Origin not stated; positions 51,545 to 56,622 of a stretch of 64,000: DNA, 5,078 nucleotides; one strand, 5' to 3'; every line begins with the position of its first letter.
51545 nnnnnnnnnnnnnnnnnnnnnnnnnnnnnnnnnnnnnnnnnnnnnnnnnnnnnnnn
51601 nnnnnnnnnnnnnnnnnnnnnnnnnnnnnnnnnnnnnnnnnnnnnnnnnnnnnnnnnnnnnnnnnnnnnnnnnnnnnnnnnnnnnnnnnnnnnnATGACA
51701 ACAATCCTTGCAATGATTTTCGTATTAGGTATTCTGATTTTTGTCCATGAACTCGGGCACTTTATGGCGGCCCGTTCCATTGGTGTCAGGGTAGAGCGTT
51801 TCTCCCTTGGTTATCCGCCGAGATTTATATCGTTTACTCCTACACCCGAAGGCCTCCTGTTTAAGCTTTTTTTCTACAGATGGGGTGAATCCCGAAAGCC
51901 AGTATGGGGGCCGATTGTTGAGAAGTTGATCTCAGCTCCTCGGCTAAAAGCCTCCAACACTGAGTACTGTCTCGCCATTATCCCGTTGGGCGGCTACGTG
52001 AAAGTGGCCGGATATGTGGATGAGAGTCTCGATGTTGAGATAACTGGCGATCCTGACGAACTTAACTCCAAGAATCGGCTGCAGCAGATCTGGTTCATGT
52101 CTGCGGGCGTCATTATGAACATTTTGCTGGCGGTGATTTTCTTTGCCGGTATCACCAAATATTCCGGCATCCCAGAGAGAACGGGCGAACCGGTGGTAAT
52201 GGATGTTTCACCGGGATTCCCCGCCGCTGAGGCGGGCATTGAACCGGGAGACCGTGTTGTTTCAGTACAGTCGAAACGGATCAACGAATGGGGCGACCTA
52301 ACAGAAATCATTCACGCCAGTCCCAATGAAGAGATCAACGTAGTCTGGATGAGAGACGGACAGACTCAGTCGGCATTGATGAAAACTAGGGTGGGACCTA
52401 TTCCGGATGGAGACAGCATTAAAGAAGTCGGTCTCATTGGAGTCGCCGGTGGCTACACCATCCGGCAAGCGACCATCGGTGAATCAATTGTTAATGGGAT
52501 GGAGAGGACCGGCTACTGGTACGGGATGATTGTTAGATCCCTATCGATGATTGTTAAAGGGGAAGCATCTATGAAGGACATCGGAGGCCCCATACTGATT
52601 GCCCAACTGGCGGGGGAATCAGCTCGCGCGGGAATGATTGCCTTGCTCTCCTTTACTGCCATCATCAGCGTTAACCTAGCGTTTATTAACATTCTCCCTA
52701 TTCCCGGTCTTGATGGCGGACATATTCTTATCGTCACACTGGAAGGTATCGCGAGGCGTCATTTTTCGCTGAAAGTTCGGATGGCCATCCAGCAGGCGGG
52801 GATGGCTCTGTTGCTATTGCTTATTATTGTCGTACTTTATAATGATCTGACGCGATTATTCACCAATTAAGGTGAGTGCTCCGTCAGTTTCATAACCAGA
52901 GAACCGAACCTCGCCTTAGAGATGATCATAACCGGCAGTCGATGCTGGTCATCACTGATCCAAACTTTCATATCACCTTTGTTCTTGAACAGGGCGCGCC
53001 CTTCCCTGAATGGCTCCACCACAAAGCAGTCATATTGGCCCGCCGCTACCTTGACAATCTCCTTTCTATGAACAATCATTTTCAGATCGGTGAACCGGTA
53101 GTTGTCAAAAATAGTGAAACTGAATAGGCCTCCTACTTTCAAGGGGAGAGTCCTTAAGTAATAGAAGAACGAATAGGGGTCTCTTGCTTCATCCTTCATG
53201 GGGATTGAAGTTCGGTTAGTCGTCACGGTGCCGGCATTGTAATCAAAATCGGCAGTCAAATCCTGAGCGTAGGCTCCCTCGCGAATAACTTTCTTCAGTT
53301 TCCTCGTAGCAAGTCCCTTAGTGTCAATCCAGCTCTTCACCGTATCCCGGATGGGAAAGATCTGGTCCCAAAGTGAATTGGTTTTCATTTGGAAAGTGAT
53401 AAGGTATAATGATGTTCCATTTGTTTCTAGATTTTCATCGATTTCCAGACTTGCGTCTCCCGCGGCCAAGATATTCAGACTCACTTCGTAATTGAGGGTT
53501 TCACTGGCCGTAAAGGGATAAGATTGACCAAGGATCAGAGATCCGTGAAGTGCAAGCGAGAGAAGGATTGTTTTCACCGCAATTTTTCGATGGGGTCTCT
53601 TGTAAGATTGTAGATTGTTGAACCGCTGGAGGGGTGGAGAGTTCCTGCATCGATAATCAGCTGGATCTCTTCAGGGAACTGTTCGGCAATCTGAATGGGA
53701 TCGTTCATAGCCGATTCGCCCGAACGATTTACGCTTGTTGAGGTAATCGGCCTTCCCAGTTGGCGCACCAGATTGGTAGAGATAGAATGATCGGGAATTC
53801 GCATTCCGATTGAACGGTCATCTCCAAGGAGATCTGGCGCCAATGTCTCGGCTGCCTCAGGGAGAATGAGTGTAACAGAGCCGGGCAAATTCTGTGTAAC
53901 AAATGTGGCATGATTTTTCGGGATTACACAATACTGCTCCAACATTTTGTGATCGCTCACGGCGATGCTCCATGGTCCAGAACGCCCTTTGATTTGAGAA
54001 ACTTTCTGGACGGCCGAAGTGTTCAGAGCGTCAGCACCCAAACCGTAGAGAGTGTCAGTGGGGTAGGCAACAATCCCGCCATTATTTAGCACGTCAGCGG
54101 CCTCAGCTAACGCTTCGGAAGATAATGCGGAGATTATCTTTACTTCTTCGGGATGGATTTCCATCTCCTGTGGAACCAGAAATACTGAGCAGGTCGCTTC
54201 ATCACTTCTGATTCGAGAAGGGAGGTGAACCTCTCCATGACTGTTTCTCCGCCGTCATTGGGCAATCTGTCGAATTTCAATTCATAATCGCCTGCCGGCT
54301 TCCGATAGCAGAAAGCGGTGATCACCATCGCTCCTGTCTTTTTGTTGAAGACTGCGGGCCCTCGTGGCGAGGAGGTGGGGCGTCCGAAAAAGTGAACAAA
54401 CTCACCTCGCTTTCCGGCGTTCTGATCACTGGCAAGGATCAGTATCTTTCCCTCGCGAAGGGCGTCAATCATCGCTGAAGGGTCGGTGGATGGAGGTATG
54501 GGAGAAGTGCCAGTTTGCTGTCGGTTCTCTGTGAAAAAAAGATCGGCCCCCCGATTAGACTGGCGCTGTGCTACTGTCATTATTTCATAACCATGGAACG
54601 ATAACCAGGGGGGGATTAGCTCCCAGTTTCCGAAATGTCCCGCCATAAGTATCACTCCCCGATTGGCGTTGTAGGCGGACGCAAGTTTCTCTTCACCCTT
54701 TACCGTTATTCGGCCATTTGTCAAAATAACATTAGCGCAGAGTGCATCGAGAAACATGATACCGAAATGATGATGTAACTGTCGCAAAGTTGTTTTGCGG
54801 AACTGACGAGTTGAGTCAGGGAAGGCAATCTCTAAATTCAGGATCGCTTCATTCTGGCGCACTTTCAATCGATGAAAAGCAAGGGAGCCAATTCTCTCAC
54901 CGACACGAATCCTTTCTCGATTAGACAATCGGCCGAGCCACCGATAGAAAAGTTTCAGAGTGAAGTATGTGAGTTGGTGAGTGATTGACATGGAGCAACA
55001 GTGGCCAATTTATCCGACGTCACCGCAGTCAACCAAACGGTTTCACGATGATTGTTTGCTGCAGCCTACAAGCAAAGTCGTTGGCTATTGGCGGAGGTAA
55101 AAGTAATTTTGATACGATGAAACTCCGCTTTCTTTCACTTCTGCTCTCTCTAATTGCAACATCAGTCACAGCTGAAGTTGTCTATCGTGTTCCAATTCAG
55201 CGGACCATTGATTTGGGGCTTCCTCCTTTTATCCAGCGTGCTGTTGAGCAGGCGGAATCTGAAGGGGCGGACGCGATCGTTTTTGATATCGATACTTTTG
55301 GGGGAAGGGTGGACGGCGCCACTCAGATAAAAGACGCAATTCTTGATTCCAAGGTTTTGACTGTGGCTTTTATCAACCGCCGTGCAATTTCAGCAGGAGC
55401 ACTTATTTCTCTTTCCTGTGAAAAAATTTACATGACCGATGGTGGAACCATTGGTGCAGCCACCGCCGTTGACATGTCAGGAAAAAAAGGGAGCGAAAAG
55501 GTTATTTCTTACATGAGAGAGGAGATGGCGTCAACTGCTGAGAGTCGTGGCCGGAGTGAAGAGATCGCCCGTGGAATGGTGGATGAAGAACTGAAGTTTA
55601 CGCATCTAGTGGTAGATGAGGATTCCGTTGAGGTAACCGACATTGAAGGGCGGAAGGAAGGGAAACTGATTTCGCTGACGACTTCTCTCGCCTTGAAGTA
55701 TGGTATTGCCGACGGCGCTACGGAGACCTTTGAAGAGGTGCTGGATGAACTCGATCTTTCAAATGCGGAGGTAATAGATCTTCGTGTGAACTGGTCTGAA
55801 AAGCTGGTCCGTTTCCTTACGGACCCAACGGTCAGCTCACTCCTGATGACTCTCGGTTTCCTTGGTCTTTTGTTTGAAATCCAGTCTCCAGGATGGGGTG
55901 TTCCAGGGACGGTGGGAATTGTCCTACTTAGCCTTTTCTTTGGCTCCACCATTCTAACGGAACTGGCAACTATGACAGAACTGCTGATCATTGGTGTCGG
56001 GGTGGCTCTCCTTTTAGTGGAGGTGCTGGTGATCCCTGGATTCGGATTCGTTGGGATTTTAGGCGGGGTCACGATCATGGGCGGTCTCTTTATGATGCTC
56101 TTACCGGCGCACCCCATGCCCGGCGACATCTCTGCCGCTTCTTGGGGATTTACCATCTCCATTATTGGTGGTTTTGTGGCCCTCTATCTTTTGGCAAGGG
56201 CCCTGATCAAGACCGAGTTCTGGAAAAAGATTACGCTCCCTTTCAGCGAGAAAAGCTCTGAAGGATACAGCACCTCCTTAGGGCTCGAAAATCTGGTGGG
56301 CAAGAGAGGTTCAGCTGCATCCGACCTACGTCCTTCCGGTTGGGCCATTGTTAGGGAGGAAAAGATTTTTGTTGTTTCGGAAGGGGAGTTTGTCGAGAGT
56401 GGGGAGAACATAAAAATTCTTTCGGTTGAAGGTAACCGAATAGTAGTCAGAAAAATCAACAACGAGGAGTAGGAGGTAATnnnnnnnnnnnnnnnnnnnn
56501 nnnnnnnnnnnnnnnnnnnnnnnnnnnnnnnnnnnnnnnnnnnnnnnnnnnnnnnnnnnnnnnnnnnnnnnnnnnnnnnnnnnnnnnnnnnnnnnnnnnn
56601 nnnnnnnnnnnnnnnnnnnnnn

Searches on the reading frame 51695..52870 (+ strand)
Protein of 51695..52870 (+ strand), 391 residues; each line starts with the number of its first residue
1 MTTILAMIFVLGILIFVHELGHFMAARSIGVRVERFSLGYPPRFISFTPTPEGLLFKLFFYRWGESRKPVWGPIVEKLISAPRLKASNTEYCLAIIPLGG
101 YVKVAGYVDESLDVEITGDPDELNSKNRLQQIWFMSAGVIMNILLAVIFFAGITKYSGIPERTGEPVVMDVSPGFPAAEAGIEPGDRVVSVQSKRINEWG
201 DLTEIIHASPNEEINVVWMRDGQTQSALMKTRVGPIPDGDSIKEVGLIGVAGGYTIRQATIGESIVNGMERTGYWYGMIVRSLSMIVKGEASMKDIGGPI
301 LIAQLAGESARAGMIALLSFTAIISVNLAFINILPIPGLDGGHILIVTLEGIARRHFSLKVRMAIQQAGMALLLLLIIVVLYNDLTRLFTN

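Call 61: search_protein_families(library=pfam, proteins=[window:51695-52870:+], max_evalue=0.000001)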
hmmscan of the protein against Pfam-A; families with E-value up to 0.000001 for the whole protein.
window:51695-52870:+ (391 aa): 3 families
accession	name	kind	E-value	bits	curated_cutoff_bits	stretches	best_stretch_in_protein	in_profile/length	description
PF02163.28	Peptidase_M50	-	4.6e-56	190.1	27.2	2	85-376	43-221/221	Peptidase family M50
PF13180.12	PDZ_2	-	3.5e-10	40.5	27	1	163-227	11-76/80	PDZ domain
PF17820.7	PDZ_6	-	1.3e-08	34.8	27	1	167-218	1-52/54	PDZ domain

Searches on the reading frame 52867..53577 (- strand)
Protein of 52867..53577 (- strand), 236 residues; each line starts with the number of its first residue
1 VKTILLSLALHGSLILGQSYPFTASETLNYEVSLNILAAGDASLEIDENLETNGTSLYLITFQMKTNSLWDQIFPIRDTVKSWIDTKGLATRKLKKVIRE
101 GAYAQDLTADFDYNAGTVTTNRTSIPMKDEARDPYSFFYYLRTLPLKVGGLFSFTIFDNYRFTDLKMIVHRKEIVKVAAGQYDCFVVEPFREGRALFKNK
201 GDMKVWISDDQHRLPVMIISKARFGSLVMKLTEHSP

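Call 61: search_protein_families(library=pfam, proteins=[window:52867-53577:-], max_evalue=0.000001)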
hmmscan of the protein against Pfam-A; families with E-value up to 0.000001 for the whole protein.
window:52867-53577:- (236 aa): 1 family
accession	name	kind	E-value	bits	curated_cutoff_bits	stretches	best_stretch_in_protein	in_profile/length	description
PF11306.15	DUF3108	-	7.6e-47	160.3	26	1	29-232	1-209/209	Protein of unknown function (DUF3108)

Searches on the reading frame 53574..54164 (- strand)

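Call 62: search_protein_families(library=pfam, proteins=[window:53574-54164:-], max_evalue=0.000001)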
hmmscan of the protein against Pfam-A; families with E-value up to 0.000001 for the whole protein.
window:53574-54164:- (196 aa): 1 family
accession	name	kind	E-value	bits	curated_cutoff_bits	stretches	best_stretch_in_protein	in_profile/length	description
PF01300.24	Sua5_yciO_yrdC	-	9.1e-45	152.8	25.1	1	25-196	2-176/178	Telomere recombination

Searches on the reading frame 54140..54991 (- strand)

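Call 62: search_protein_families(library=pfam, proteins=[window:54140-54991:-], max_evalue=0.000001)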
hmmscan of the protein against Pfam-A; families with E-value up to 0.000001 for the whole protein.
window:54140-54991:- (283 aa): 1 family
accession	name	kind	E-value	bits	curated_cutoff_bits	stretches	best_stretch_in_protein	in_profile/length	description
PF03279.18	Lip_A_acyltrans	-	2.3e-48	165.4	22.3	1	15-278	22-294/295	Bacterial lipid A biosynthesis acyltransferase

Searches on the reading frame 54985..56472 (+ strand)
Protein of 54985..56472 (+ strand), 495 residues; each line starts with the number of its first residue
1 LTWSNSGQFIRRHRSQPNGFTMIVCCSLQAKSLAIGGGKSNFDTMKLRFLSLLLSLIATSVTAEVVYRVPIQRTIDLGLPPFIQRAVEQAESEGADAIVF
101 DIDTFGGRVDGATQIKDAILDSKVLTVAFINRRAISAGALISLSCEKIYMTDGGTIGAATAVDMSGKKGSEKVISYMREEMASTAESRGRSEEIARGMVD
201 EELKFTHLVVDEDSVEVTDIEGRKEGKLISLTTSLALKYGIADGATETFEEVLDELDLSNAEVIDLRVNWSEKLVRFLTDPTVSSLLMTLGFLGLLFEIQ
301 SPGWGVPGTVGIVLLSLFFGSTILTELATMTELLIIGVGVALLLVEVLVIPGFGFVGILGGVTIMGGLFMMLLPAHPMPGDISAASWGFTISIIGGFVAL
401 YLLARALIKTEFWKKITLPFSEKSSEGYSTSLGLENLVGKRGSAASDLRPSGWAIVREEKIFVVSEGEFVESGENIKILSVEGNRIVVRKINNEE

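Call 62: search_protein_families(library=pfam, proteins=[window:54985-56472:+], max_evalue=0.000001)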
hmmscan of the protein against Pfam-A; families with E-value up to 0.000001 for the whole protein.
window:54985-56472:+ (495 aa): 3 families
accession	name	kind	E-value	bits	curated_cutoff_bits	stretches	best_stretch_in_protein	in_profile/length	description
PF25145.1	NfeD1b_N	-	2.3e-52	177.8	40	1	66-264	2-187/189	NfeD1b, N-terminal domain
PF24961.1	NfeD_membrane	-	9.5e-23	80.9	26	1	282-404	1-118/119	NfeD integral membrane domain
PF01957.25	NfeD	-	1.5e-11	44.8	29.1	1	435-490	2-57/57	NfeD-like C-terminal, partner-binding domain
